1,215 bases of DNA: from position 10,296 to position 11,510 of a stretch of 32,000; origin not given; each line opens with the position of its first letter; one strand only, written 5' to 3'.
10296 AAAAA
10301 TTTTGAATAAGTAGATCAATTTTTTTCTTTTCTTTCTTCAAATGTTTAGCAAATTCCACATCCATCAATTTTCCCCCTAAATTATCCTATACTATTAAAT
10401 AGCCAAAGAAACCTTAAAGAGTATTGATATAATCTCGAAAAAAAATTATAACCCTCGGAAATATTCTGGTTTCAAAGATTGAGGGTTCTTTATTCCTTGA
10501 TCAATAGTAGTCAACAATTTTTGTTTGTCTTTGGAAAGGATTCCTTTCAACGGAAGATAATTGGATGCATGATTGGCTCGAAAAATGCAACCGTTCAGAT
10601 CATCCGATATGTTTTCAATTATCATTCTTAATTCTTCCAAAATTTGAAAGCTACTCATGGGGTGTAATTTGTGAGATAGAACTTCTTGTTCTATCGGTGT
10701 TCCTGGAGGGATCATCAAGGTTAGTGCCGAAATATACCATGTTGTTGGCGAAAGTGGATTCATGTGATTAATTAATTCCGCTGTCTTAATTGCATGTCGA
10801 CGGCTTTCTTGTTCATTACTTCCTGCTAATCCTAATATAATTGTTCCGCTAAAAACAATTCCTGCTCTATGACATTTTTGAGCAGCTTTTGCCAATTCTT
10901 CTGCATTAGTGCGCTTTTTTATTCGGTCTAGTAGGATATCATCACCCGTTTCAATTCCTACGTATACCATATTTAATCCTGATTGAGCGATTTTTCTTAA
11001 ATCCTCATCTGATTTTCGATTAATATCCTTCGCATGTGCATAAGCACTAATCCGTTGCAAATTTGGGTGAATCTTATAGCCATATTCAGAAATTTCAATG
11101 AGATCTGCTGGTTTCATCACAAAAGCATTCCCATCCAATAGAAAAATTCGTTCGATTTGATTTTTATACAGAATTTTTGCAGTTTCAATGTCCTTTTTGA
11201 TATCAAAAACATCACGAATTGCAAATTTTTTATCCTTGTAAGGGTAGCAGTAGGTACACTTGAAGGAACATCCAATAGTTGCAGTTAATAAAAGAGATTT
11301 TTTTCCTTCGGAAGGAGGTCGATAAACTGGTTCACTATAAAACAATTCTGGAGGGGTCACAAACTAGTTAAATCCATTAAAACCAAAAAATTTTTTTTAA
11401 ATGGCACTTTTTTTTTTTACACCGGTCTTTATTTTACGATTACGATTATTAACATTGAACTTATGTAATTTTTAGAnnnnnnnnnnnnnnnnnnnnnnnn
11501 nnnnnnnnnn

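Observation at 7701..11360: Co-directional cluster of radical SAM enzyme, atypical polyprenyl synthase, DDxxD helical protein and TrmB regulator; possible uncharacterised isoprenoid pathway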

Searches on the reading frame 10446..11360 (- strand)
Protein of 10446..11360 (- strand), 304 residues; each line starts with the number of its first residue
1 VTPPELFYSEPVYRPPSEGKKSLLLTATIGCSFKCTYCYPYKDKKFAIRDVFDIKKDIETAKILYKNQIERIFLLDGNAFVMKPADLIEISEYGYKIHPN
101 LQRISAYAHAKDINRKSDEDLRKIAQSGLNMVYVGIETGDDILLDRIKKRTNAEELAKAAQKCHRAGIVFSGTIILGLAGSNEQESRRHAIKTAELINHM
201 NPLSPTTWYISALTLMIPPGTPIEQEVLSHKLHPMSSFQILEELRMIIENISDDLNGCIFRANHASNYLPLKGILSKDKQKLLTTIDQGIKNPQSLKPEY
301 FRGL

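Call 3: search_protein_families(library=pfam, proteins=[window:10446-11360:-], max_evalue=0.01)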
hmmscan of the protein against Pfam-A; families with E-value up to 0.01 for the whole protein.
window:10446-11360:- (304 aa): 3 families
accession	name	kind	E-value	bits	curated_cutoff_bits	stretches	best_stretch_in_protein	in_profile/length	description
PF04055.27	Radical_SAM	-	1.2e-19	71.5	29.5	1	28-185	4-158/166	Radical SAM superfamily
PF13353.11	Fer4_12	-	0.00015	22.5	22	1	28-99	12-82/137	4Fe-4S single cluster domain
PF19238.5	Radical_SAM_2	-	0.001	19.2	26.7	0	117-194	65-141/151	Radical SAM-like domain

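Call 4: search_protein_families(library=ncbifam, proteins=[window:10446-11360:-], max_evalue=0.01)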
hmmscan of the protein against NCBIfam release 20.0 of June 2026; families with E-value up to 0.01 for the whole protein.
window:10446-11360:- (304 aa): 18 families
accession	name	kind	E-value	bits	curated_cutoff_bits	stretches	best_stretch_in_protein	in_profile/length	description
TIGR04479.1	bcpD_PhpK_rSAM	subfamily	6.9e-16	57.7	600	1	20-214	239-425/504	PhpK family radical SAM P-methyltransferase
TIGR03471.1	HpnJ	equivalog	8.3e-16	57.9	577.6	1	27-199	202-367/472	hopanoid biosynthesis associated radical SAM protein HpnJ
TIGR04072.2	rSAM_ladder_B12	equivalog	2.4e-11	43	360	1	28-191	186-343/443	lipid biosynthesis B12-binding/radical SAM protein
TIGR02026.1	BchE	equivalog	4e-09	35.9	481.35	1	19-184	191-353/497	magnesium-protoporphyrin IX monomethyl ester anaerobic oxidative cyclase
NF050148.1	rSAM_ApyD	equivalog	4.8e-09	35.2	750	1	23-225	200-391/645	RiPP biosynthesis radical SAM protein ApyD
TIGR04013.1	B12_SAM_MJ_1487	hypoth_equivalog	5.5e-08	32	251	1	131-227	268-357/382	TIGR04013 family B12-binding domain/radical SAM domain-containing protein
TIGR04014.1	B12_SAM_MJ_0865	equivalog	7.6e-07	28.3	360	1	30-199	168-335/434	methyl-coenzyme M reductase glutamine C-methyltransferase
NF040542.1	rSAM_RCCLKC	equivalog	1.2e-06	27.9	450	1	27-176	185-330/423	arsinothricin biosynthesis radical SAM protein ArsL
TIGR02666.1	moaA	equivalog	6e-05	22.2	284.05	1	25-168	14-155/336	GTP 3',8-cyclase MoaA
TIGR01212.1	TIGR01212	equivalog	0.00012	21.4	180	1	122-293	130-292/302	tRNA modification radical SAM protein MnmL/YtqA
TIGR00539.1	hemN_rel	equivalog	0.00018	20.8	205.4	1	31-225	10-199/361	radical SAM family heme chaperone HemW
NF040546.1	rSAM_CUAEP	equivalog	0.00027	19.7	500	1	119-223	264-364/468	CUAEP/CCAEP-tail radical SAM (seleno)protein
TIGR04367.1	HpnR_B12_rSAM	equivalog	0.00049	18.8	650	1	28-178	192-335/490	hopanoid C-3 methylase HpnR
TIGR00089.1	TIGR00089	subfamily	0.00064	18.6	251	1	14-185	132-307/429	MiaB/RimO family radical SAM methylthiotransferase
NF038361.1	rSAM_Sden_1168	equivalog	0.00072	18.2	575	1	13-185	273-440/560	Sden_1168 family B12-binding radical SAM P-methyltransferase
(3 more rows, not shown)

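Call 16: find_homologous_proteins(query=window:10446-11360:-, max_evalue=0.00001)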
Query window:10446-11360:- (304 aa): 2907 proteins with E <= 0.00001 among 4566 candidates; the best 120 are listed.
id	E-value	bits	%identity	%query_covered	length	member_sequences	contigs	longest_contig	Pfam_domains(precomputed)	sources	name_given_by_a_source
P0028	5.9e-200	681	99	100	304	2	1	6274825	PF04055.28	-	-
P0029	1.8e-176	604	88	100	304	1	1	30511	PF04055.28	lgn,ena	-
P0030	1.5e-130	453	67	100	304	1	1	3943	PF04055.28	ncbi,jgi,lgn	-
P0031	1.2e-129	450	66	99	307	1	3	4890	PF04055.28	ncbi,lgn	-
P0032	3.0e-129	449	65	99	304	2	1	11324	PF04055.28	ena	-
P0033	3.8e-129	448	66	99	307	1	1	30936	PF04055.28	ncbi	ncbi:MAG: B12-binding domain-containing radical SAM protein [Promethearchaeota archaeon]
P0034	1.6e-127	443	65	100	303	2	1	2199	PF04055.28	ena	-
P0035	1.6e-126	440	65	98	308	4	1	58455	PF04055.28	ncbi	ncbi:MAG: B12-binding domain-containing radical SAM protein [Promethearchaeota archaeon]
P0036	5.4e-126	438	65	100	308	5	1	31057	PF04055.28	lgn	-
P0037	7.6e-126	438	64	100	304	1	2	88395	PF04055.28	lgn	-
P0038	4.6e-122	425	73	86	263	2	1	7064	PF04055.28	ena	-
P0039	1.7e-121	423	62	100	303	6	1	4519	PF04055.28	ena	-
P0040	3.7e-121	422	63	100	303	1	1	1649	PF04055.28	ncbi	-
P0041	5.7e-121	422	62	100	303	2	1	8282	PF04055.28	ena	-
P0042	6.7e-121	421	63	98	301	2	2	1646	PF04055.28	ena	-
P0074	2.3e-104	367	57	97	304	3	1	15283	PF04055.28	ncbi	ncbi:MAG: radical SAM protein [Candidatus Odinarchaeota archaeon]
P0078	1.0e-102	362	55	97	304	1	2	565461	PF04055.28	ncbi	ncbi:MAG: radical SAM protein [Promethearchaeota archaeon]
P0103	5.5e-100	353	53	98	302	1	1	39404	PF04055.28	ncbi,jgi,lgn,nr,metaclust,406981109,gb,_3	ncbi:MAG: Fe-S oxidoreductase family protein [uncultured bacterium]|nr:MAG: Fe-S oxidoreductase fami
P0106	6.7e-100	352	54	98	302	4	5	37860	PF04055.28,PF19238.6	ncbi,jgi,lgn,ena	-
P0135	1.5e-98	348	53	98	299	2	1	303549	PF04055.28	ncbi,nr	ncbi:MAG: radical SAM protein [Candidatus Lokiarchaeota archaeon]|nr:radical SAM protein [Candidatus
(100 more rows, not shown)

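Call 18: find_encoding_contigs(protein=P0103, flank=7000, max_places=3)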
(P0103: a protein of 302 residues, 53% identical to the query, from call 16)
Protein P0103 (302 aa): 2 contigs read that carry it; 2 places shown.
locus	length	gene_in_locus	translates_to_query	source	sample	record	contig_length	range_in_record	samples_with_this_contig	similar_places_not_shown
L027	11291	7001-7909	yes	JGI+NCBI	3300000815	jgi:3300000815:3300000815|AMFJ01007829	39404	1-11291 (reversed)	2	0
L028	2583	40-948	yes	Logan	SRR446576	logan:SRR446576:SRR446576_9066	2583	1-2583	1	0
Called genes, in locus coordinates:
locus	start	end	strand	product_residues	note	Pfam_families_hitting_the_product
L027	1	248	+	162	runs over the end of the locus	-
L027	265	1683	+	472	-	PF02310:B12-binding, PF04055:Radical_SAM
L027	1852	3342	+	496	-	PF02310:B12-binding, PF04055:Radical_SAM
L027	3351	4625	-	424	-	PF09594:GT87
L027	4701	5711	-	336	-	-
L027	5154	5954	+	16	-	-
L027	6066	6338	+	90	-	PF12674:Zn_ribbon_2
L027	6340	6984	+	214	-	PF00702:Hydrolase, PF08282:Hydrolase_3 (faint), PF12710:HAD, PF13419:HAD_2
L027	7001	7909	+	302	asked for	PF04055:Radical_SAM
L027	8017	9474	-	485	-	PF02386:TrkH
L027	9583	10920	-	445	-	PF02254:TrkA_N, PF02080:TrkA_C, PF02254:TrkA_N, PF02080:TrkA_C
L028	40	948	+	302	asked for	PF04055:Radical_SAM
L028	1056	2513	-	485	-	PF02386:TrkH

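Call 19: find_encoding_contigs(protein=P0135, flank=7000, max_places=3)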
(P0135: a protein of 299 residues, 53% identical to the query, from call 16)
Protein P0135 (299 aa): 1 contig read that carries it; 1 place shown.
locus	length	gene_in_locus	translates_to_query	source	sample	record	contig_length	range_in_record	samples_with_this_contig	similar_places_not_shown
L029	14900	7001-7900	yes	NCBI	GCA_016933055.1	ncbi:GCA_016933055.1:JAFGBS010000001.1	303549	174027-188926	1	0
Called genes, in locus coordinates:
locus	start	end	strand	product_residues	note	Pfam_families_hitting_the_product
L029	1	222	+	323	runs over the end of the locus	-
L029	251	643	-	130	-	PF03259:Robl_LC7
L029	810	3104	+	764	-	PF13519:VWA_2 (faint), PF00092:VWA (weak)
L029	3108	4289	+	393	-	PF01555:N6_N4_Mtase (faint), PF01170:UPF0020 (weak)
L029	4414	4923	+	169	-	-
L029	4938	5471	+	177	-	-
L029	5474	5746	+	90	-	-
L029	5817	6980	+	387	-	-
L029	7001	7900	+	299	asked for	PF04055:Radical_SAM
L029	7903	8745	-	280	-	-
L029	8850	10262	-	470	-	PF01398:JAB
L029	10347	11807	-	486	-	PF13347:MFS_2, PF07690:MFS_1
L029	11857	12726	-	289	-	-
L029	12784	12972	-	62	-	-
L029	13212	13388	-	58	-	-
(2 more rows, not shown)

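Call 20: search_solved_structures(query=window:10446-11360:-, max_evalue=0.01)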
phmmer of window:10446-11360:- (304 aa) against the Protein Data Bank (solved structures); distinct sequences matched with E-value up to 0.01: 0.

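Call 34: find_encoding_contigs(protein=P0106, flank=6000, max_places=4)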
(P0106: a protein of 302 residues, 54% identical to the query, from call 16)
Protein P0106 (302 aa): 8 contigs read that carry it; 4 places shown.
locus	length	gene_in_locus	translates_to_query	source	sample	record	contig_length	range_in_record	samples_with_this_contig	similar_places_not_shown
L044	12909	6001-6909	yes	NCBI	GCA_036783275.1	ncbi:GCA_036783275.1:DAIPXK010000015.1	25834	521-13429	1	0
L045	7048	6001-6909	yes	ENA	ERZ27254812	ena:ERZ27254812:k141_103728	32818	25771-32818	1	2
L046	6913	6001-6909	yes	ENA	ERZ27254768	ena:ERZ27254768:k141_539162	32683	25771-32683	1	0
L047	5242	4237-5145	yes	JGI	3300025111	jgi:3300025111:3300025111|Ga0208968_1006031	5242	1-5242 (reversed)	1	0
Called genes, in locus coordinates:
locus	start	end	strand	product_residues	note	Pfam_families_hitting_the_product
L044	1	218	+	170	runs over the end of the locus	-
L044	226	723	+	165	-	-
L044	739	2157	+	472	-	PF02310:B12-binding, PF04055:Radical_SAM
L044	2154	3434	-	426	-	-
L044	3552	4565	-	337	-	-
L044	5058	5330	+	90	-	PF12674:Zn_ribbon_2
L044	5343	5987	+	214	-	PF00702:Hydrolase, PF08282:Hydrolase_3 (faint), PF12710:HAD, PF13419:HAD_2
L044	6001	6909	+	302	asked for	PF19238:Radical_SAM_2 (faint), PF04055:Radical_SAM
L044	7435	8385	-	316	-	PF00294:PfkB, PF08543:Phos_pyr_kin (weak)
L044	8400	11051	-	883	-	PF00690:Cation_ATPase_N, PF00122:E1-E2_ATPase, PF13246:Cation_ATPase, PF00702:Hydrolase, PF00689:Cation_ATPase_C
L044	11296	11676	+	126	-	PF01791:DeoC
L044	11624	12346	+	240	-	PF01791:DeoC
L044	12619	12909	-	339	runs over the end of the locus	PF00044:Gp_dh_N, PF02800:Gp_dh_C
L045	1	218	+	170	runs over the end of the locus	-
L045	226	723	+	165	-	-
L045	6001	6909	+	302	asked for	PF19238:Radical_SAM_2 (faint), PF04055:Radical_SAM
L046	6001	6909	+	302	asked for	PF19238:Radical_SAM_2 (faint), PF04055:Radical_SAM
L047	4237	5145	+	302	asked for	PF19238:Radical_SAM_2 (faint), PF04055:Radical_SAM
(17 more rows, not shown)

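Call 35: find_encoding_contigs(protein=P0074, flank=6000, max_places=3)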
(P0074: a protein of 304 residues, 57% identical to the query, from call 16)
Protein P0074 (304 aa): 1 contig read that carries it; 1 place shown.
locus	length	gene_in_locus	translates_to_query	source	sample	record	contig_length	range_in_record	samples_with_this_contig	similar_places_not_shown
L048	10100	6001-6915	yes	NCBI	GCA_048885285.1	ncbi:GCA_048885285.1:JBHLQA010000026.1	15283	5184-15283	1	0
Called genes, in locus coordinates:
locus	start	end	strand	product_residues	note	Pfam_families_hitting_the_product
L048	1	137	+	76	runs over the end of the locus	-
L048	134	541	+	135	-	PF01850:PIN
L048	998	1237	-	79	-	-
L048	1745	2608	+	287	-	PF02558:ApbA, PF08546:ApbA_C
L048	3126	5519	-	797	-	PF04015:DUF362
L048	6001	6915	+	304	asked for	PF04055:Radical_SAM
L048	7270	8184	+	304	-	PF04055:Radical_SAM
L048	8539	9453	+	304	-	PF04055:Radical_SAM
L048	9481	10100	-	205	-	PF00135:COesterase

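Call 36: find_encoding_contigs(protein=P0078, flank=8000, max_places=2)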
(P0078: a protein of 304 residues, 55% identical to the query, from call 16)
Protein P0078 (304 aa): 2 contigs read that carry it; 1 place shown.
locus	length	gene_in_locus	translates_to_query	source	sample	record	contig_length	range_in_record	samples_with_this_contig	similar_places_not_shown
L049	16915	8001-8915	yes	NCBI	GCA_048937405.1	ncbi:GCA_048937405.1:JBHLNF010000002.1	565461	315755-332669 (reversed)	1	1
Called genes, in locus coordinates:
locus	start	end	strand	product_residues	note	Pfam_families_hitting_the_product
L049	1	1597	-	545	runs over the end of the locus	-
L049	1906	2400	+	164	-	PF22526:DUF7000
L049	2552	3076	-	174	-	PF00025:Arf, PF09439:SRPRB, PF04670:Gtr1_RagA, PF08477:Roc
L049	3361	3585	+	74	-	-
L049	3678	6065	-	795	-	PF04015:DUF362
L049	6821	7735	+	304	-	PF04055:Radical_SAM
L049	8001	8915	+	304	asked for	PF04055:Radical_SAM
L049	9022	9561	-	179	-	PF00753:Lactamase_B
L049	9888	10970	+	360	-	PF01564:Spermine_synth, PF02475:TRM5-TYW2_MTfase, PF05175:MTS, PF13489:Methyltransf_23, PF08241:Methyltransf_11, PF08242:Methyltransf_12, PF13649:Methyltransf_25, PF13847:Methyltransf_31, +4 more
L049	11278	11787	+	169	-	PF13240:Zn_Ribbon_1 (weak)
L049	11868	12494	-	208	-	PF00583:Acetyltransf_1 (weak), PF13508:Acetyltransf_7, PF13673:Acetyltransf_10 (weak)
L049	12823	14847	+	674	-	PF00724:Oxidored_FMN, PF01266:DAO (faint), PF01262:AlaDh_PNT_C (faint), PF07992:Pyr_redox_2 (weak), PF00070:Pyr_redox (weak), PF07992:Pyr_redox_2, PF12831:FAD_oxidored, PF13450:NAD_binding_8 (weak), +3 more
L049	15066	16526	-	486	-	PF03972:MmgE_PrpD_N, PF19305:MmgE_PrpD_C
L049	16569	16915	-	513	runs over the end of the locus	PF00135:COesterase, PF20434:BD-FAE, PF07859:Abhydrolase_3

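Call 61: predict_structure(alignment_id=A3)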
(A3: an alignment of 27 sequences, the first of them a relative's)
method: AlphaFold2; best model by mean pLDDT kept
length: 304 residues; sequences in the alignment: 27
mean_pLDDT: 89.9   pTM: 0.89
mean pLDDT of the five models: 89.9, 89.6, 88.5, 87.7, 86.5
residues with pLDDT >= 90: 223; 70-90: 52; 50-70: 22; < 50: 7
segments of 3 or more residues with pLDDT < 50: 301-304
pLDDT, mean of each block of 10 residues (from residue 1): 73 55 88 73 84 96 92 87 98 97 94 97 98 96 93 98 98 95 97 98 95 87 89 93 98 95 77 95 97 84 45
secondary structure, 60 per line:
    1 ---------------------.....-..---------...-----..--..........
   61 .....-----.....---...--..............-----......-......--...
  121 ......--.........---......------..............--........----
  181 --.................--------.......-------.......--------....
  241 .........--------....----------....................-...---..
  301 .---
elements in order: E22-26 H51-65 E71-75 H84-97 E103-108 H110-115 H118-126 E129-137 H141-146 H153-166 E169-176 H183-199 E208-214 H222-228 H237-249 E258-261 E272-274 H275-291

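Call 63: fold_search(model_id=the predicted structure, library=pdb)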
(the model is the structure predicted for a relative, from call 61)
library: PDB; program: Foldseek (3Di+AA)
matches with E <= 10: 1595; with E <= 0.001: 163
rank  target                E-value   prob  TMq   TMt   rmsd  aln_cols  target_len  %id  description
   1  9ccb                  2.0e-12  1.00  0.59  0.44   6.9       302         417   16  X-ray crystal structure of methyl-coenzyme M reductase glutamine methylase (MgmA) from Methanothermobacter marburgensis  (released 2025-01-01)
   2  6fd2_B                7.1e-10  1.00  0.54  0.38   4.9       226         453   20  Radical SAM 1,2-diol dehydratase AprD4 in complex with its substrate paromamine (released 2018-01-17)
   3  7mjw_A                1.1e-09  1.00  0.56  0.40   3.8       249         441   20  Methylated MiaB in the complex with 5'-deoxyadenosine, methionine and RNA (released 2021-09-15)
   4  7mjy_A                1.3e-09  1.00  0.55  0.39   4.5       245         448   20  MiaB in the complex with s-adenosyl-L-homocysteine and RNA (released 2021-09-15)
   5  7mjz                  1.6e-09  1.00  0.54  0.38   4.7       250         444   20  The structure of MiaB with pentasulfide bridge (released 2021-09-15)
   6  3t7v                  2.3e-09  1.00  0.53  0.48  10.7       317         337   15  Crystal structure of methylornithine synthase (PylB) (released 2011-11-30)
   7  6fd2_A                2.5e-09  1.00  0.53  0.37   3.8       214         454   20  Radical SAM 1,2-diol dehydratase AprD4 in complex with its substrate paromamine (released 2018-01-17)
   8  7mjv_A                3.0e-09  1.00  0.55  0.40   4.5       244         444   20  MiaB in the complex with s-adenosylmethionine and RNA (released 2021-09-15)
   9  9a6d_A                4.5e-09  1.00  0.56  0.40   4.4       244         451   17  Integrative model of MTAB-YVFG by crosslinking MS and deep learning (released 2024-09-18)
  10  7mjx_A                9.6e-09  1.00  0.56  0.40   4.4       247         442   19  MiaB in the complex with 5'-deoxyadenosine, methionine and RNA (released 2021-09-15)
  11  6wte_B                2.9e-08  1.00  0.49  0.30   4.6       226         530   18  Structure of radical S-adenosylmethionine methyltransferase, TsrM, from Kitasatospora setae with cobalamin and [4Fe-4S (released 2020-12-23)
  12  6wte_A                4.6e-08  1.00  0.49  0.28   4.6       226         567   18  Structure of radical S-adenosylmethionine methyltransferase, TsrM, from Kitasatospora setae with cobalamin and [4Fe-4S (released 2020-12-23)
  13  4jc0_B                6.2e-08  1.00  0.54  0.41   4.5       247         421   17  Crystal structure of Thermotoga maritima holo RimO in complex with pentasulfide, Northeast Structural Genomics Consort (released 2013-04-10)
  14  4jc0_A                6.6e-08  1.00  0.54  0.40   4.7       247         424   16  Crystal structure of Thermotoga maritima holo RimO in complex with pentasulfide, Northeast Structural Genomics Consort (released 2013-04-10)
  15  6q2p_A                7.8e-08  1.00  0.53  0.55  10.0       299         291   14  Crystal structure of mouse viperin bound to cytidine triphosphate and S-adenosylhomocysteine (released 2020-01-22)
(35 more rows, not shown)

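Call 76: search_protein_families(library=padloc, proteins=[window:10446-11360:-], max_evalue=0.01)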
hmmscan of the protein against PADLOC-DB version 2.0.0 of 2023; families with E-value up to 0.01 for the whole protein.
window:10446-11360:- (304 aa): 2 families
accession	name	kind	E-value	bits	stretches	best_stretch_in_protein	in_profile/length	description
PDLC04689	PDC-M51A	-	0.00049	17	1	29-179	191-335/420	-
PDLC02903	pVip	-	0.0089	13.5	0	28-93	7-64/257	Viperins not associated with kinases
